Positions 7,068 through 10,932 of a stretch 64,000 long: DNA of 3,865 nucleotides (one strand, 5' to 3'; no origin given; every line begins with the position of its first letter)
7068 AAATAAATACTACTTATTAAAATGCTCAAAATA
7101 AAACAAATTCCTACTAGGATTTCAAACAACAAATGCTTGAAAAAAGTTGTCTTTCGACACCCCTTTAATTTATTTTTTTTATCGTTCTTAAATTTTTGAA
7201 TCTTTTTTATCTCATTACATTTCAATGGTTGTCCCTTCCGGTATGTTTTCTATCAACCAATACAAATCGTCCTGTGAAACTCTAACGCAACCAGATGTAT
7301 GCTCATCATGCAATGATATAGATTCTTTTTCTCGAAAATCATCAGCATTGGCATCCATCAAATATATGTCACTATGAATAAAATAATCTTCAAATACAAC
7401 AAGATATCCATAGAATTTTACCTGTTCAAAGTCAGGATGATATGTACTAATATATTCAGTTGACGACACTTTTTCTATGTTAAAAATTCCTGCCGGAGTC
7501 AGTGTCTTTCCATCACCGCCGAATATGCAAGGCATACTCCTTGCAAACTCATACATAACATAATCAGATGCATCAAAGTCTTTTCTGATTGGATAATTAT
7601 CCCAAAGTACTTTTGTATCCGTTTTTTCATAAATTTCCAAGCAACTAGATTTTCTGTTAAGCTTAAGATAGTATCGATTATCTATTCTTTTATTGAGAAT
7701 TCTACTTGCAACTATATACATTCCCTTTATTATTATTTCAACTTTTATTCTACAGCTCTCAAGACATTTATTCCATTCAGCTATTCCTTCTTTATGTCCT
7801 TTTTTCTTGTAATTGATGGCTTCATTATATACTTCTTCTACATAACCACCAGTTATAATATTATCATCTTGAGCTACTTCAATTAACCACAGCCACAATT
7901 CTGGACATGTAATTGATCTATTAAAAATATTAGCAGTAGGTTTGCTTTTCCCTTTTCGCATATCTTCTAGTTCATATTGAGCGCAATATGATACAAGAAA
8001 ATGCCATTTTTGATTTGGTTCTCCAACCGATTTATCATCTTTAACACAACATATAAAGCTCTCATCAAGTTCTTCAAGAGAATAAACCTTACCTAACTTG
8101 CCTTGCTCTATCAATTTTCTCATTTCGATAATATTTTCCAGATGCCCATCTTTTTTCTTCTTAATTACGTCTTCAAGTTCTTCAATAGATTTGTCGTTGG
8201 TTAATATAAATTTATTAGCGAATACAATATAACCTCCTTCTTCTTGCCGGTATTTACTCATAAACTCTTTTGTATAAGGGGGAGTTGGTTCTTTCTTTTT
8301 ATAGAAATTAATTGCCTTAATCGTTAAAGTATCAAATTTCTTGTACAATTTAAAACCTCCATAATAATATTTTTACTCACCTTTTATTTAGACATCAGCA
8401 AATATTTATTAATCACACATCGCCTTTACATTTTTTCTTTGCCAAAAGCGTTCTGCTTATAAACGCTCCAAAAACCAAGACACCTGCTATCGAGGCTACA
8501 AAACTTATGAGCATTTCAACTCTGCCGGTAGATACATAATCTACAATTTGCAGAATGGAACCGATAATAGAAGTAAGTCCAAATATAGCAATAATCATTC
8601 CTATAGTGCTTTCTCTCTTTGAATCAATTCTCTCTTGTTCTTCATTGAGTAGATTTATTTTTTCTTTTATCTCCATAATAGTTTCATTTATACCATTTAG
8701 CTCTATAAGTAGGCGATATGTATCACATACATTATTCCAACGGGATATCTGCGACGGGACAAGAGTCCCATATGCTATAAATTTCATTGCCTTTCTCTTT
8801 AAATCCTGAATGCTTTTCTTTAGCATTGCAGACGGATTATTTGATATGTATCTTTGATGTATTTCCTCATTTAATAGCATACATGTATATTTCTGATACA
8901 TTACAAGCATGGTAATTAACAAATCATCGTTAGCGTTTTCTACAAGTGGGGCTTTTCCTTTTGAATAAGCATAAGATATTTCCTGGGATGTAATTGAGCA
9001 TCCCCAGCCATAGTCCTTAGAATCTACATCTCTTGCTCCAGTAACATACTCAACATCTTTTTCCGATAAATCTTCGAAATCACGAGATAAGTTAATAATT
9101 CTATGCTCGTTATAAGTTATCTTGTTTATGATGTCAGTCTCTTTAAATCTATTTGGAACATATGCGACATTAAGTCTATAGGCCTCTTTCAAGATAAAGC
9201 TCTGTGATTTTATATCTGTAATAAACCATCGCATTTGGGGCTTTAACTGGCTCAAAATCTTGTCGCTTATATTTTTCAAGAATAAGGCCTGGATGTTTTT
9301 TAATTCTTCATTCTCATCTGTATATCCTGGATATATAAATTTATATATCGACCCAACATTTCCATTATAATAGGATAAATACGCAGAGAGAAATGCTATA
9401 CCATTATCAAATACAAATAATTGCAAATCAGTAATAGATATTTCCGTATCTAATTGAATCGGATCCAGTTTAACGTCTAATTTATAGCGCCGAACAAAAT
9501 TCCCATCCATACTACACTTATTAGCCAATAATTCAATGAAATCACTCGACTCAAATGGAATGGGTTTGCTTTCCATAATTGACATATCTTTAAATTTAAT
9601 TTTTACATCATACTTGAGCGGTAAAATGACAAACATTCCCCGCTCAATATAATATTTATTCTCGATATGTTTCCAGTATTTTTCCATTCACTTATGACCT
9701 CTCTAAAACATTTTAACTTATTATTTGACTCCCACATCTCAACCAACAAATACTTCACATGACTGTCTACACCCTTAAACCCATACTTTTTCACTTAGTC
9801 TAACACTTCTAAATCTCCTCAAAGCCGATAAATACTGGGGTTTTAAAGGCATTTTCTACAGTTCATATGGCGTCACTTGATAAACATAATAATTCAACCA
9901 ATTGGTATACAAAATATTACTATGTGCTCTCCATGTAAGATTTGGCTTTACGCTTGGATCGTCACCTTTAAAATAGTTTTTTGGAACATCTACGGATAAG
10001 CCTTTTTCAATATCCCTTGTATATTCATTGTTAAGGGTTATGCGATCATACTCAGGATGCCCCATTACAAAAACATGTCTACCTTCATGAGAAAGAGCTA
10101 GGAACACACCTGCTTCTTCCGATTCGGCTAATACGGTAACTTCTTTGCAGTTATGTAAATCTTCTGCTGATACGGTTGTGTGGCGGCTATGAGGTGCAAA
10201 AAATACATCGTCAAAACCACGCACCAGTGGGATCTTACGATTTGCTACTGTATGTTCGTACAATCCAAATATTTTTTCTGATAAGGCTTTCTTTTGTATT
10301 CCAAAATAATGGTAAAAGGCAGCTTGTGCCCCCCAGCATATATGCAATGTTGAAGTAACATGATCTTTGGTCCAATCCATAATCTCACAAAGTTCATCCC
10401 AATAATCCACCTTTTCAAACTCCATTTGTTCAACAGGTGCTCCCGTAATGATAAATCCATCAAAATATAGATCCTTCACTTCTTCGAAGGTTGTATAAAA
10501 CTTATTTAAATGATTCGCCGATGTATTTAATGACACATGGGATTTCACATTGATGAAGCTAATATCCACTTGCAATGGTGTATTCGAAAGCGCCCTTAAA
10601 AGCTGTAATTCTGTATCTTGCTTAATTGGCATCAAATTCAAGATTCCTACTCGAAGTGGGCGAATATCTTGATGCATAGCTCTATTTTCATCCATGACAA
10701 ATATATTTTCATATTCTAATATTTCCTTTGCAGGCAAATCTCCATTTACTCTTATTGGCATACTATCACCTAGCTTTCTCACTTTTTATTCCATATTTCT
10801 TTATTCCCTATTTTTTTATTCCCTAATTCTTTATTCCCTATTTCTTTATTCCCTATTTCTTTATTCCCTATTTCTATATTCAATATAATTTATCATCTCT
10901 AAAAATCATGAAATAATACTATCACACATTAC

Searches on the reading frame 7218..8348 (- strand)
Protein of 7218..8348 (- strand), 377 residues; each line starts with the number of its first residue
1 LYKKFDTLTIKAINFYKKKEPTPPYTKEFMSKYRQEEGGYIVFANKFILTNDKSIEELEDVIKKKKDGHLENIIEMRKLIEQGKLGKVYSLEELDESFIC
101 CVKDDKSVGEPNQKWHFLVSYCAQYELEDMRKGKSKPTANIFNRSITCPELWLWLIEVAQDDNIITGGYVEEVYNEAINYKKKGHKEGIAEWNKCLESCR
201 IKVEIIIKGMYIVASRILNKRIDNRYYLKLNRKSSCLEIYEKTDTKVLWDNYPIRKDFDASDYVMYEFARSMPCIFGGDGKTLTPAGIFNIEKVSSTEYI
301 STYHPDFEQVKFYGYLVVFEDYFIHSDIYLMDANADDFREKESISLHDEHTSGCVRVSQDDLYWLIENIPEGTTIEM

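Call 18: search_protein_families(library=pfam, proteins=[window:7218-8348:-], max_evalue=0.01)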
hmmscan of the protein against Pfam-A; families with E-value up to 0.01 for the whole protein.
window:7218-8348:- (377 aa): 1 family
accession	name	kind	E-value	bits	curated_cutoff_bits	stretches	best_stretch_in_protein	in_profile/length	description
PF03734.19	YkuD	-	2.6e-10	41.5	23.4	1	270-376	24-145/146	L,D-transpeptidase catalytic domain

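Call 43: search_protein_families(library=padloc, proteins=[window:7218-8348:-], max_evalue=0.01)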
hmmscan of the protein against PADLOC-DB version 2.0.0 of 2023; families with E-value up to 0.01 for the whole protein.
window:7218-8348:- (377 aa): 0 families

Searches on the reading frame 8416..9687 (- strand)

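Call 18: search_protein_families(library=pfam, proteins=[window:8416-9687:-], max_evalue=0.01)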
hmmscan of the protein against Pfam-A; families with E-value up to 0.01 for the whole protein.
window:8416-9687:- (424 aa): 1 family
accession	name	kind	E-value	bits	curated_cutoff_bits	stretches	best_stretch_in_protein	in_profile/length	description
PF04178.18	Got1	-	0.0076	17.2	24.6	0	361-415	35-89/110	Got1/Sft2-like family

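Call 43: search_protein_families(library=padloc, proteins=[window:8416-9687:-], max_evalue=0.01)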
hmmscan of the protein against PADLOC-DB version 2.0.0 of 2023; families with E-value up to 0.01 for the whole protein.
window:8416-9687:- (424 aa): 2 families
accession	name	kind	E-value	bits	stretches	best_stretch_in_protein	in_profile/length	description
PDLC01174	CorA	-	0.0016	15.4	0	66-125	83-124/446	CorA-like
PDLC03912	NsnC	-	0.0067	14.3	0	68-210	58-191/316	-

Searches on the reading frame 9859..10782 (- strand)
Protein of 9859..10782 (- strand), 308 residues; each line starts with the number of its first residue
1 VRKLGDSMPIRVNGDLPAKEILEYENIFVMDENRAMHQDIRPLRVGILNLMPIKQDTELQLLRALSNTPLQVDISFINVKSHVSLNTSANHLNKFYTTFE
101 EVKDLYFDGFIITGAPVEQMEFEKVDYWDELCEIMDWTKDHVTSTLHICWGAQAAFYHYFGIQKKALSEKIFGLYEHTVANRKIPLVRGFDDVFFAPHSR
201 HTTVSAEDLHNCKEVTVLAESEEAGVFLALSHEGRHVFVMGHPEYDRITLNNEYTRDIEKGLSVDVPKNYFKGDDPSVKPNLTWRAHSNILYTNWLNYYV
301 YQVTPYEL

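Call 18: search_protein_families(library=pfam, proteins=[window:9859-10782:-], max_evalue=0.01)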
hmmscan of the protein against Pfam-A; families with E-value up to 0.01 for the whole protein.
window:9859-10782:- (308 aa): 2 families
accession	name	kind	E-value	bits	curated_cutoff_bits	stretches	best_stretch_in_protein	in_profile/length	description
PF04204.22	HTS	-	2.8e-137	457.1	27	1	9-306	1-298/298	Homoserine O-succinyltransferase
PF00117.34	GATase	-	3.1e-05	24.1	22.8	1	93-254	27-182/190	Glutamine amidotransferase class-I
